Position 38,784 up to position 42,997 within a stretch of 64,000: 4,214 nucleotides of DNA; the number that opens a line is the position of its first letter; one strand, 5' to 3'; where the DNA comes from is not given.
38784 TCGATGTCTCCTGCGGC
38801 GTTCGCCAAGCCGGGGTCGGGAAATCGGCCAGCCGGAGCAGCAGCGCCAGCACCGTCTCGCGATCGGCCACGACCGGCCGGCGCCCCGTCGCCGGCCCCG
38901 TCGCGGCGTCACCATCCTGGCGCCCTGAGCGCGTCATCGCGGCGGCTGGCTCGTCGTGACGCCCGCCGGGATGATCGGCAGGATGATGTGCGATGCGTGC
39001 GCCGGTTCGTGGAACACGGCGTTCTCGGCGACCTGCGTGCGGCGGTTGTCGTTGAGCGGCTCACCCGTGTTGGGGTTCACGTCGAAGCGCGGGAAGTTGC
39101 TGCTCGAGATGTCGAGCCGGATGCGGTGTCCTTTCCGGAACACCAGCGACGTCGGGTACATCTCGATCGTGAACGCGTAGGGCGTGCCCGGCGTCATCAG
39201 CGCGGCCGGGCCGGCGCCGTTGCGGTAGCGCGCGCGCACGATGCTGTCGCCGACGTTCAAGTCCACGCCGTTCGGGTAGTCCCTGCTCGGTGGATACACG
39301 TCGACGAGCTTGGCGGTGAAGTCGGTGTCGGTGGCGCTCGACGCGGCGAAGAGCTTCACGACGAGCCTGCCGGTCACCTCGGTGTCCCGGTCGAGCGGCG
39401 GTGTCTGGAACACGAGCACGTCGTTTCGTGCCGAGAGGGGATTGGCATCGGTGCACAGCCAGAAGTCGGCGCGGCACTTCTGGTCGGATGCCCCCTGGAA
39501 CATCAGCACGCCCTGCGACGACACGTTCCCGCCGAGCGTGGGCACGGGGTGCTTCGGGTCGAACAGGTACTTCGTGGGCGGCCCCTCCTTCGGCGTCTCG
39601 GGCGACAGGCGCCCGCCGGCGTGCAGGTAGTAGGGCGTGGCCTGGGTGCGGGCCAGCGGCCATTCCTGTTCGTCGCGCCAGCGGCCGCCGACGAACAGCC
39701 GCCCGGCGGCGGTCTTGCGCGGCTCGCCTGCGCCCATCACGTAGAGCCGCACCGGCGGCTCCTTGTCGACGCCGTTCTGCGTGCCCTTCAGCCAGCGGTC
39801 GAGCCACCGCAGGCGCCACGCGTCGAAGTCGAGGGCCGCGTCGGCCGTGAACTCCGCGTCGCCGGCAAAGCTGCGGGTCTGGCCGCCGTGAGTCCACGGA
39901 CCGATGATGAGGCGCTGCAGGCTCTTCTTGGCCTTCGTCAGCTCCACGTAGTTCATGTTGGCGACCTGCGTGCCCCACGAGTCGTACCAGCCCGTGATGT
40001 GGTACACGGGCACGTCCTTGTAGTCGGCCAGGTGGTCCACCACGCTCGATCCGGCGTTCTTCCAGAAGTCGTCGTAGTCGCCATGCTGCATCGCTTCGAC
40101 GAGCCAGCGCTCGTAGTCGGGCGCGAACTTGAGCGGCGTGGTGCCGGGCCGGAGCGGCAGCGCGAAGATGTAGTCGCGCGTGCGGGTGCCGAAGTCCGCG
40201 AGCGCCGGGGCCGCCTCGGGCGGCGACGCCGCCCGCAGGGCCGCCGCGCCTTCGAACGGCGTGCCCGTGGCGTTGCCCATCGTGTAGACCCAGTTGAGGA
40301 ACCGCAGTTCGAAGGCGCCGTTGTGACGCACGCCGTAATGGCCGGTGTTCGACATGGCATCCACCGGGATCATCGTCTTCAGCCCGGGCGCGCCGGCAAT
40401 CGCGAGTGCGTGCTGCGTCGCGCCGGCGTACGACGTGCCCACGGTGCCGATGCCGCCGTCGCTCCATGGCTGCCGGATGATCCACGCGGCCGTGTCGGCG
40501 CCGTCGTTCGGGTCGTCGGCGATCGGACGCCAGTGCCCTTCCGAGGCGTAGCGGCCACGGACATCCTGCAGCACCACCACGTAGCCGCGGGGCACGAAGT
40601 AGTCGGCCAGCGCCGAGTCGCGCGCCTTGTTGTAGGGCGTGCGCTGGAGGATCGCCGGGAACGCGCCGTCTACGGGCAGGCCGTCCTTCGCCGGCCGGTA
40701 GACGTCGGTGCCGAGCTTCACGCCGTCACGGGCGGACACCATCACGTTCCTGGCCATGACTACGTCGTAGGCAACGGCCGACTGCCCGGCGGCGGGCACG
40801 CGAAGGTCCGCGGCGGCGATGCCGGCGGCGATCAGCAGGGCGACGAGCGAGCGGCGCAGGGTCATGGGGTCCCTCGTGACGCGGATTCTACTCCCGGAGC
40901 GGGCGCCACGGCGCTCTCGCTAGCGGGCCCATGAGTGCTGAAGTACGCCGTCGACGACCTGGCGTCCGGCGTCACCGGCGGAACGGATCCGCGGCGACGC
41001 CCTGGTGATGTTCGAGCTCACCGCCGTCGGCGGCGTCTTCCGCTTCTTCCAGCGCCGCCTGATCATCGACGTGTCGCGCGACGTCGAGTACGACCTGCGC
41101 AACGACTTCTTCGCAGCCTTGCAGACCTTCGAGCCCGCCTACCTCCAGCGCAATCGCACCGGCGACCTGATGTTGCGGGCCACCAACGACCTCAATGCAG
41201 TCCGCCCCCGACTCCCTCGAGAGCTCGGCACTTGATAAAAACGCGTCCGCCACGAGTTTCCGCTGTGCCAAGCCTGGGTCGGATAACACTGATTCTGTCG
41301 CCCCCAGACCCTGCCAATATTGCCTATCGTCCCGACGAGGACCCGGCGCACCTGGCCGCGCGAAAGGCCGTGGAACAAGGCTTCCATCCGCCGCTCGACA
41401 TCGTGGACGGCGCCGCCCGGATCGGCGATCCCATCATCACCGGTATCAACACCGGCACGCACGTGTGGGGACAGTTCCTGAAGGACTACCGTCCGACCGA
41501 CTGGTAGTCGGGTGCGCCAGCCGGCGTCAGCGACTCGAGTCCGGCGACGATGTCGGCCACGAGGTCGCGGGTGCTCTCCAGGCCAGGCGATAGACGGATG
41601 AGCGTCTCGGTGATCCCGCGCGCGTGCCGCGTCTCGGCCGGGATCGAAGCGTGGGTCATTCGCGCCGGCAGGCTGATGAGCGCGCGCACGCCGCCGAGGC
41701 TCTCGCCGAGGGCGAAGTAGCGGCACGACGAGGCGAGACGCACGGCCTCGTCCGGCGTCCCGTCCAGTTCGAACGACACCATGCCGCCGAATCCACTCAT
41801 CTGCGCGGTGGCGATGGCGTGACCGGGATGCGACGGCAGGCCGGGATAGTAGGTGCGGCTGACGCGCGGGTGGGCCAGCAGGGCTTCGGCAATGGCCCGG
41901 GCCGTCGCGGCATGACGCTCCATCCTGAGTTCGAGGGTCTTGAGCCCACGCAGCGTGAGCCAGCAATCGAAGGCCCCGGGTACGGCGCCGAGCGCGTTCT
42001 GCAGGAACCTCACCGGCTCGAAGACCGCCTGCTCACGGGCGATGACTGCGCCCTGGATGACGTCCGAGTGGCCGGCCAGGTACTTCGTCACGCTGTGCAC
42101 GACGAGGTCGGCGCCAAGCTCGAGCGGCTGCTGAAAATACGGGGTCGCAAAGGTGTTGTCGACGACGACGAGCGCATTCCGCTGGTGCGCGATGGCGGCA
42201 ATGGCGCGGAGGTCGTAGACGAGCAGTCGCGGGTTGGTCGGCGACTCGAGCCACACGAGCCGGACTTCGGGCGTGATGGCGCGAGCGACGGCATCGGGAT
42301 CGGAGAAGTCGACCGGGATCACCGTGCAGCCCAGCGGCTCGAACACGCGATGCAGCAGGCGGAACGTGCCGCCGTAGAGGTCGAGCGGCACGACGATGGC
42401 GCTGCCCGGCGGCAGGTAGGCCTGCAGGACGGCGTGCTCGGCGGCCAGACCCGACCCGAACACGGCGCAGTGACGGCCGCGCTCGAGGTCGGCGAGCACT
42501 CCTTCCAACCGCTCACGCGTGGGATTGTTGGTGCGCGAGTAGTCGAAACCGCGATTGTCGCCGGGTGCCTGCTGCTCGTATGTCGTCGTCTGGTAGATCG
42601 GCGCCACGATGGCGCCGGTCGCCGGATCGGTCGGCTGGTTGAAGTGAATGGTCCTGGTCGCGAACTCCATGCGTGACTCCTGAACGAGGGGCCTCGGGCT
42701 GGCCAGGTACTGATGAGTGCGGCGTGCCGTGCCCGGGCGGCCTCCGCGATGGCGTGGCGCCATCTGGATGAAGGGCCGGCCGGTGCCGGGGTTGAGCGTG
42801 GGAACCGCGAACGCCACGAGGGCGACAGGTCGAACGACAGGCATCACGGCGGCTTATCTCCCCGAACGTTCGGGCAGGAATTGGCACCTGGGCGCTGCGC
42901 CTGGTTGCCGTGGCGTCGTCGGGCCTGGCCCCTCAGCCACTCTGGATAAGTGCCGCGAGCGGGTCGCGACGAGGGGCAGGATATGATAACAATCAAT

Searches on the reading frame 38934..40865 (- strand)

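Call 29: search_protein_families(library=pfam, proteins=[window:38934-40865:-], max_evalue=0.001)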
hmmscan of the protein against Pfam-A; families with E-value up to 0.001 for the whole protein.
window:38934-40865:- (643 aa): 2 families
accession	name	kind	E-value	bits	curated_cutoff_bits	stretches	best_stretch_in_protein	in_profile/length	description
PF02129.25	Peptidase_S15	-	3.2e-53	181.5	23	1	47-327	1-261/262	X-Pro dipeptidyl-peptidase (S15 family)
PF08530.16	PepX_C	-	9.4e-44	150.3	22.5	1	364-627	1-216/217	X-Pro dipeptidyl-peptidase C-terminal non-catalytic domain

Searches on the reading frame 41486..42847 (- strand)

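Call 29: search_protein_families(library=pfam, proteins=[window:41486-42847:-], max_evalue=0.001)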
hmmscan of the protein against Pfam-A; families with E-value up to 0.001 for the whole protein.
window:41486-42847:- (453 aa): 2 families
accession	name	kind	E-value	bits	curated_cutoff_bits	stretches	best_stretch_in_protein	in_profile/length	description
PF01053.26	Cys_Met_Meta_PP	-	1.3e-138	462.1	27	1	64-438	2-381/381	Cys/Met metabolism PLP-dependent enzyme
PF00155.27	Aminotran_1_2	-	7.8e-08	32.3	19.7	1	129-241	70-196/361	Aminotransferase class I and II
